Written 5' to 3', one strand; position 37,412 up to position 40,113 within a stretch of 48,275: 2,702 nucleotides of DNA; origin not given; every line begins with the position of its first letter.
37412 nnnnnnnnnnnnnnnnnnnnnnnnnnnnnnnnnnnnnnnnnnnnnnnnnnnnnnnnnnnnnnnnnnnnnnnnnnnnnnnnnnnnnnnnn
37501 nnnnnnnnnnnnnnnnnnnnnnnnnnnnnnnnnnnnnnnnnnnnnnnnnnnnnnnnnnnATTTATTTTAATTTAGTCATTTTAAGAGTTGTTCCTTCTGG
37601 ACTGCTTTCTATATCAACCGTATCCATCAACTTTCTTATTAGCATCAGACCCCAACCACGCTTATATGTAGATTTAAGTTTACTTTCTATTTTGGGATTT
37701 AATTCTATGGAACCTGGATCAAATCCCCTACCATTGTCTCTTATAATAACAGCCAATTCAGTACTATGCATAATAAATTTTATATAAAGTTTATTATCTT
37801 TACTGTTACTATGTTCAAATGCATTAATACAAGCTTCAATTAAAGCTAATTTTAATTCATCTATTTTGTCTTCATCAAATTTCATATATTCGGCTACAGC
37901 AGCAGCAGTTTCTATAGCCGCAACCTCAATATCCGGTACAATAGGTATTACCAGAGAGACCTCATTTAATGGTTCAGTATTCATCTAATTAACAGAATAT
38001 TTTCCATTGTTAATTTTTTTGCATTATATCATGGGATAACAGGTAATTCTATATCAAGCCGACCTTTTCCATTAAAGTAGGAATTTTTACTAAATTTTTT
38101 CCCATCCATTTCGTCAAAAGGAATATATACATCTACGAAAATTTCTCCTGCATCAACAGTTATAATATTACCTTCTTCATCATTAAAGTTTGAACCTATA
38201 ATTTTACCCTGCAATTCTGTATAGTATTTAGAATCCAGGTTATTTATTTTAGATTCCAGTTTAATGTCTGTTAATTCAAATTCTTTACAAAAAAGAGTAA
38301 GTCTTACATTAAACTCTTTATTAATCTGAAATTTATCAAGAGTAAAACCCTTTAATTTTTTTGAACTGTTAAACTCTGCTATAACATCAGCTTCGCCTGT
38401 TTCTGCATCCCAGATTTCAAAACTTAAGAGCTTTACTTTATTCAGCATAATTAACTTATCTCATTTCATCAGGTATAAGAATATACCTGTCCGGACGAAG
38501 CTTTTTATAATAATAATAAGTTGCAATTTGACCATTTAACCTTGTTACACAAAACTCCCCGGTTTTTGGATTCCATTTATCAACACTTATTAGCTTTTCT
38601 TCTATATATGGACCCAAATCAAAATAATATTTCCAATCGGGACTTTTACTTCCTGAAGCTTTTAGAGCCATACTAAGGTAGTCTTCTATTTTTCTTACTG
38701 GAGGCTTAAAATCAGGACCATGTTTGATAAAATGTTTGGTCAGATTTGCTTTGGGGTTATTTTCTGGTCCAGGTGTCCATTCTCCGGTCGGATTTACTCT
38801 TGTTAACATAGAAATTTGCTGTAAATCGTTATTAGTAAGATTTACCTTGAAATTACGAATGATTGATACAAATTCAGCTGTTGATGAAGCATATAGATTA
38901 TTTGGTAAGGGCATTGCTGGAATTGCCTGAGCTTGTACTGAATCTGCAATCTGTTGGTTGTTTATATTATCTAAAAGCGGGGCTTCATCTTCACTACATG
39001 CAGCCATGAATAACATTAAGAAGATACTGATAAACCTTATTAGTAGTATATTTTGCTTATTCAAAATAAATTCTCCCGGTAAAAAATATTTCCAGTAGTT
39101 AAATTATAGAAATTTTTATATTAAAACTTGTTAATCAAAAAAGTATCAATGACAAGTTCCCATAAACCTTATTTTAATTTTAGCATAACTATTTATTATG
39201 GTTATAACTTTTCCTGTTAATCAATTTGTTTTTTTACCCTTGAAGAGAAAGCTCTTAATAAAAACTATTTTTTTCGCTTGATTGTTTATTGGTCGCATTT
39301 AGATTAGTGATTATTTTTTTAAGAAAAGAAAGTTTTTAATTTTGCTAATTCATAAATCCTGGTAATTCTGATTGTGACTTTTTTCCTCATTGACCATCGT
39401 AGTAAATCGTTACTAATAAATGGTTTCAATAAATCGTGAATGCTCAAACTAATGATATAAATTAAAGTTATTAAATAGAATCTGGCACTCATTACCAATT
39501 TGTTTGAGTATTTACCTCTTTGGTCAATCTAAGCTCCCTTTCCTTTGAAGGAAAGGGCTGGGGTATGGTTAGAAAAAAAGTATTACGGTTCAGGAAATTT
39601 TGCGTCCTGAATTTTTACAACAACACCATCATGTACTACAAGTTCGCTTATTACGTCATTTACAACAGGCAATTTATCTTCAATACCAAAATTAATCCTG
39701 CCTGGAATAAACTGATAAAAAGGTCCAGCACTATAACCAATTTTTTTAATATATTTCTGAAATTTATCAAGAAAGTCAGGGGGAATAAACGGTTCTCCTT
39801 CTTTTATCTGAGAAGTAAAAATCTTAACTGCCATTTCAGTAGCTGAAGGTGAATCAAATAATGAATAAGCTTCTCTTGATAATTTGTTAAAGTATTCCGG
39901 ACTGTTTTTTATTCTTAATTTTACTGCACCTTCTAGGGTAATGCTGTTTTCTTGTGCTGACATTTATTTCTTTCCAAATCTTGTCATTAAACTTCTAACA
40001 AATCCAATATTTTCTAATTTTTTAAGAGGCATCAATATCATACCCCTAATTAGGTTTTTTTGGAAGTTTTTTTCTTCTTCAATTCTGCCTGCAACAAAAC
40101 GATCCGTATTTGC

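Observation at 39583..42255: Three-gene operon of two tandem paralogues plus a stop/start-coupled small gene, none assignable to a known family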

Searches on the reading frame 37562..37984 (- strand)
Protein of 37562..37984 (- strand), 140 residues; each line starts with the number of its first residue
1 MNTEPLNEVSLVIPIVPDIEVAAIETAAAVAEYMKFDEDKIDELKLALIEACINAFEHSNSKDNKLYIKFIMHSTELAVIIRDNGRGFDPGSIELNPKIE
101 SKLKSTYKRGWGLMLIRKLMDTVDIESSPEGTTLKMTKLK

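Call 45: search_protein_families(library=pfam, proteins=[window:37562-37984:-], max_evalue=0.001)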
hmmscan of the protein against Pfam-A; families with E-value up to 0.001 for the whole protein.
window:37562-37984:- (140 aa): 2 families
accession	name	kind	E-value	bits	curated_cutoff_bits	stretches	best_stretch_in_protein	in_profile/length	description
PF13581.12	HATPase_c_2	-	2.2e-24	86.3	27.4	1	23-138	11-127/127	Histidine kinase-like ATPase domain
PF02518.31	HATPase_c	-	4.8e-09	37.1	26.4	1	41-136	3-105/111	Histidine kinase-, DNA gyrase B-, and HSP90-like ATPase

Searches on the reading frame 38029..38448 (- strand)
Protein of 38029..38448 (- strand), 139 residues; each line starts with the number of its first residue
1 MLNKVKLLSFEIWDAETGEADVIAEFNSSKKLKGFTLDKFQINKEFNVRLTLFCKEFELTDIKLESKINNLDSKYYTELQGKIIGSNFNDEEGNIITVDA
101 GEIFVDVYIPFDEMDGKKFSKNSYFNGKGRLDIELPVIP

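Call 4: search_protein_families(library=pfam, proteins=[window:38029-38448:-], max_evalue=1)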
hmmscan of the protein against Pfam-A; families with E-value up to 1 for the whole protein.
window:38029-38448:- (139 aa): 0 families

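Call 5: search_protein_families(library=ncbifam, proteins=[window:38029-38448:-], max_evalue=1)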
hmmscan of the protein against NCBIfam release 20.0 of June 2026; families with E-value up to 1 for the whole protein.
window:38029-38448:- (139 aa): 0 families

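Call 49: search_protein_families(library=padloc, proteins=[window:38029-38448:-], max_evalue=0.1)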
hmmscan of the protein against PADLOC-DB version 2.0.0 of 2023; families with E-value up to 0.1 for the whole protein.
window:38029-38448:- (139 aa): 0 families

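Call 50: search_protein_families(library=phrogs, proteins=[window:38029-38448:-], max_evalue=0.1)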
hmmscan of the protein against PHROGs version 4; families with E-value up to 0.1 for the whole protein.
window:38029-38448:- (139 aa): 0 families

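Call 94: search_solved_structures(query=window:38029-38448:-, max_evalue=10)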
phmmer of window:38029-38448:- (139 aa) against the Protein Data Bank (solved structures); distinct sequences matched with E-value up to 10: 0.

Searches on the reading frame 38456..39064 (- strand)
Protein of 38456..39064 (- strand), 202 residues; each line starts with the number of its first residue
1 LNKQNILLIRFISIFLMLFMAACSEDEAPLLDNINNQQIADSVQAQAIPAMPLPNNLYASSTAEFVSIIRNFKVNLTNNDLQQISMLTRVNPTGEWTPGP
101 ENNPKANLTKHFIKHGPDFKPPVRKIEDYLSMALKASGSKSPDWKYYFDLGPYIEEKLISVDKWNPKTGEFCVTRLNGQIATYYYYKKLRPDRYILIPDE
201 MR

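Call 4: search_protein_families(library=pfam, proteins=[window:38456-39064:-], max_evalue=1)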
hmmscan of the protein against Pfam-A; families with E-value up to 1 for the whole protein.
window:38456-39064:- (202 aa): 2 families
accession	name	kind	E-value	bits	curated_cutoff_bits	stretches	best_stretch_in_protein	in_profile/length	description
PF19716.4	DUF6211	-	0.043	14.7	25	1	80-105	64-89/92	Family of unknown function (DUF6211)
PF09580.15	Spore_YhcN_YlaJ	-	0.044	14.3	26.3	1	32-84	91-146/158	Sporulation lipoprotein YhcN/YlaJ (Spore_YhcN_YlaJ)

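Call 5: search_protein_families(library=ncbifam, proteins=[window:38456-39064:-], max_evalue=1)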
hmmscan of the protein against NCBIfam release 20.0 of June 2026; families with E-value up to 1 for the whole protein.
window:38456-39064:- (202 aa): 2 families
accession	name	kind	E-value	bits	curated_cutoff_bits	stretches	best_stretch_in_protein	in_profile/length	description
TIGR04313.1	aro_clust_Mycop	subfamily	0.06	13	40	1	1-40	1-40/296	aromatic motif membrane protein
NF053689.1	BamJ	equivalog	0.075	13.3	100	1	1-47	1-50/184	BamJ family beta-barrel-assembly machinery protein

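Call 28: find_homologous_proteins(query=window:38456-39064:-)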
Query window:38456-39064:- (202 aa): 3 proteins with E <= 0.001 among 47 candidates.
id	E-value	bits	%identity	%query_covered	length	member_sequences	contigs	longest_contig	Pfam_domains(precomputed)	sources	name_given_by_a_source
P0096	3.6e-123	427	100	92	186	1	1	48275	-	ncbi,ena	-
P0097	2.3e-50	189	49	94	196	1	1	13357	-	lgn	-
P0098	1.3e-37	148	45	95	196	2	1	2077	-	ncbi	-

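Call 49: search_protein_families(library=padloc, proteins=[window:38456-39064:-], max_evalue=0.1)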
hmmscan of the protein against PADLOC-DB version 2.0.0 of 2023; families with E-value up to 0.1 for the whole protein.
window:38456-39064:- (202 aa): 0 families

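Call 50: search_protein_families(library=phrogs, proteins=[window:38456-39064:-], max_evalue=0.1)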
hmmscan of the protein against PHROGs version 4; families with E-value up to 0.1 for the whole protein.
window:38456-39064:- (202 aa): 0 families

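Call 93: search_solved_structures(query=window:38456-39064:-, max_evalue=10)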
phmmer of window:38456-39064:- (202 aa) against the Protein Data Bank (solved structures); distinct sequences matched with E-value up to 10: 3.
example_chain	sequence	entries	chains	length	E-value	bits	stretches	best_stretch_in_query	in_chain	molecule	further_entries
9xqd_0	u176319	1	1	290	0.32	13.9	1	65-109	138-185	PHIKZ127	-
1t3g_A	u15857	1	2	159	1.1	12.1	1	151-197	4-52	X-linked interleukin-1 receptor accessory protein-like 1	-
28jw_X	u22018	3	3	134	1.4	11.9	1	44-111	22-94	uL29c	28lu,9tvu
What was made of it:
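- Tried and rejected: D and the 139-aa protein gave nothing (calls 93, 94).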

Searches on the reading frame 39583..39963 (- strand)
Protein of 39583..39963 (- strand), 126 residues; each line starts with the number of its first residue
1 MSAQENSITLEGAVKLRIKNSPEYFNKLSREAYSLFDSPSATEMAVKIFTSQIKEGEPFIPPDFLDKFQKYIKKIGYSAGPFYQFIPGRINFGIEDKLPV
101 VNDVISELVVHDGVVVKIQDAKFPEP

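Call 4: search_protein_families(library=pfam, proteins=[window:39583-39963:-], max_evalue=1)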
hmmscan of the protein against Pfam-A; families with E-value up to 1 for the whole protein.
window:39583-39963:- (126 aa): 0 families

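Call 5: search_protein_families(library=ncbifam, proteins=[window:39583-39963:-], max_evalue=1)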
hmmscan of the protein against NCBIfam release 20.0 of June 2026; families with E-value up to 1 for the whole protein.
window:39583-39963:- (126 aa): 0 families

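Call 23: find_homologous_proteins(query=window:39583-39963:-)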
Query window:39583-39963:- (126 aa): 2 proteins with E <= 0.001 among 5 candidates.
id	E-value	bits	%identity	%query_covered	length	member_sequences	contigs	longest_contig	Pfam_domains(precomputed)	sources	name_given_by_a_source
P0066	3.1e-76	271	100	100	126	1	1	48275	-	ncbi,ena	-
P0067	3.0e-63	229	81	100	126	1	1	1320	-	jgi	jgi:hypothetical protein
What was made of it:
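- Tried and rejected: The homology search for C found only 2 proteins and that for D only 3 (calls 23, 28).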

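Call 41: search_solved_structures(query=A3, max_evalue=10)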
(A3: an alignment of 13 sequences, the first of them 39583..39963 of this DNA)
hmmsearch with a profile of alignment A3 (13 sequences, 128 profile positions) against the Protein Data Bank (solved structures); distinct sequences matched with E-value up to 10: 17.
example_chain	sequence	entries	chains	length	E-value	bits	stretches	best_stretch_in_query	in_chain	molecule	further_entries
8eoz_B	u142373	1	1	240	0.052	16.8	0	59-90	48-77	C3HR3_4r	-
7nen_A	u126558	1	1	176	0.088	16.1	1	3-81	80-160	Outer surface protein C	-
6nuw_C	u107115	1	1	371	0.14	15.4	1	16-71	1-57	Inner kinetochore subunit MCM21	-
7vf3_B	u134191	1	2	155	0.18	15.1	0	32-72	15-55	Uteroglobin,PB1m7 peptide,Uteroglobin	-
7vg7_B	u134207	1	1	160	0.28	14.4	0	32-72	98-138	Uteroglobin,PB1m6A9 peptide,Uteroglobin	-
8qyk_A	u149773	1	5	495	0.32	14.2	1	12-70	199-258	Anti-phage defense ZorAB system ZorA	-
8qyy_A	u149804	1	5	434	0.41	13.9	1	12-70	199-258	Anti-phage defense ZorAB system ZorA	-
2lse_A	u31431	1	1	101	0.64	13.3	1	23-78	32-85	Four Helix Bundle Protein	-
5kl1_A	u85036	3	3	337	0.76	13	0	24-76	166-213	Maternal protein pumilio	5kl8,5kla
3uun_A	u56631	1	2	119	0.79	13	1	96-123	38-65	Dystrophin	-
8qfc_C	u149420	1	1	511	0.83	12.9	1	15-76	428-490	CDK5 regulatory subunit-associated protein 3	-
8ohd_B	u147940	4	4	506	0.83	12.9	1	15-76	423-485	CDK5 regulatory subunit-associated protein 3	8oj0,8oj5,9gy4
10dq_O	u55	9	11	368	0.91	12.8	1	22-71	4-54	Inner kinetochore subunit MCM21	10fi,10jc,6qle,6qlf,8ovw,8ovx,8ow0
3h3d_X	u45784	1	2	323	0.93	12.8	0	24-76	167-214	Maternal protein pumilio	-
9vko_A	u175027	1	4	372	1.5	12.1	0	28-89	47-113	Invasion protein InvE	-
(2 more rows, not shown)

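Call 42: search_protein_families(library=pfam, alignment_id=A3, max_evalue=1)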
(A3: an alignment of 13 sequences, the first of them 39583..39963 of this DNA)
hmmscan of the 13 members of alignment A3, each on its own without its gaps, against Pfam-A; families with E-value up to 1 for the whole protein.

A. member 1, window:39583-39963:- (126 aa): 0 families

B. families by the number of members that match (of 13 scanned): 14 families
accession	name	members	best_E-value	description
PF14674.12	FANCI_S1-cap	2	0.029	FANCI solenoid 1 cap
PF18827.6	LPD14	1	0.00057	Large polyvalent protein-associated domain 14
PF05698.19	Trigger_C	1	0.0097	Bacterial trigger factor protein (TF) C-terminus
PF14829.11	GPAT_N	1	0.015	Glycerol-3-phosphate acyltransferase N-terminal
PF00615.24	RGS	1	0.037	Regulator of G protein signaling domain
PF22240.1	ISP_coupler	1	0.083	Type ISP restriction-modification enzyme, coupler domain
PF00312.27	Ribosomal_S15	1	0.1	Ribosomal protein S15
PF01777.24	Ribosomal_L27e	1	0.12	Ribosomal L27e protein family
PF07482.16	DUF1522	1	0.14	Domain of Unknown Function (DUF1522)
PF25188.1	Tad6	1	0.14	Type I Thoeris inhibitor Tad6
PF18486.7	PUB_1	1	0.17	PNGase/UBA- or UBX-containing domain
PF20121.4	DUF6511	1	0.17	Family of unknown function (DUF6511)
PF10055.14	DUF2292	1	0.26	Uncharacterized small protein (DUF2292)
PF15293.11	NUFIP2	1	0.29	FMR1-interacting protein 2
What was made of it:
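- On Type III / flagellar substrate-chaperone pairs: The C-family profile gave nothing significant against PDB sequences or Pfam (calls 41, 42).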

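Call 49: search_protein_families(library=padloc, proteins=[window:39583-39963:-], max_evalue=0.1)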
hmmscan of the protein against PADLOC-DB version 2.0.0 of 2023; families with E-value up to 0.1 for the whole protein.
window:39583-39963:- (126 aa): 0 families

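Call 50: search_protein_families(library=phrogs, proteins=[window:39583-39963:-], max_evalue=0.1)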
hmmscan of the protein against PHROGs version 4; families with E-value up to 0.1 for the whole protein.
window:39583-39963:- (126 aa): 0 families

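Call 52: predict_structure(alignment_id=A4)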
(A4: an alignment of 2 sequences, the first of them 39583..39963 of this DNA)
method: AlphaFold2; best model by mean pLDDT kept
length: 126 residues; sequences in the alignment: 2
mean_pLDDT: 41.1   pTM: 0.32
mean pLDDT of the five models: 41.1, 40.8, 38.9, 33.5, 33.1
residues with pLDDT >= 90: 0; 70-90: 0; 50-70: 34; < 50: 92
segments of 3 or more residues with pLDDT < 50: 1-20, 31-33, 53-60, 75-126
pLDDT, mean of each block of 10 residues (from residue 1): 34 42 52 50 52 47 55 45 27 34 34 30 27
secondary structure, 60 per line:
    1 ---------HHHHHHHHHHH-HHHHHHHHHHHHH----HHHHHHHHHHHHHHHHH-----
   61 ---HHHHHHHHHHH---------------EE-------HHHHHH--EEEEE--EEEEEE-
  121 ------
elements in order: H10-20 H22-34 H39-55 H64-74 H99-104 E107-111 E114-119
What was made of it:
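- On Type III / flagellar substrate-chaperone pairs: The C model is unusable (call 52).
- C could not be modelled (pLDDT 41, call 52), so its role is unknown.
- Tried and rejected: The 2-sequence run gave pLDDT 41, which is unusable, so no Foldseek search was run on it (call 52).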
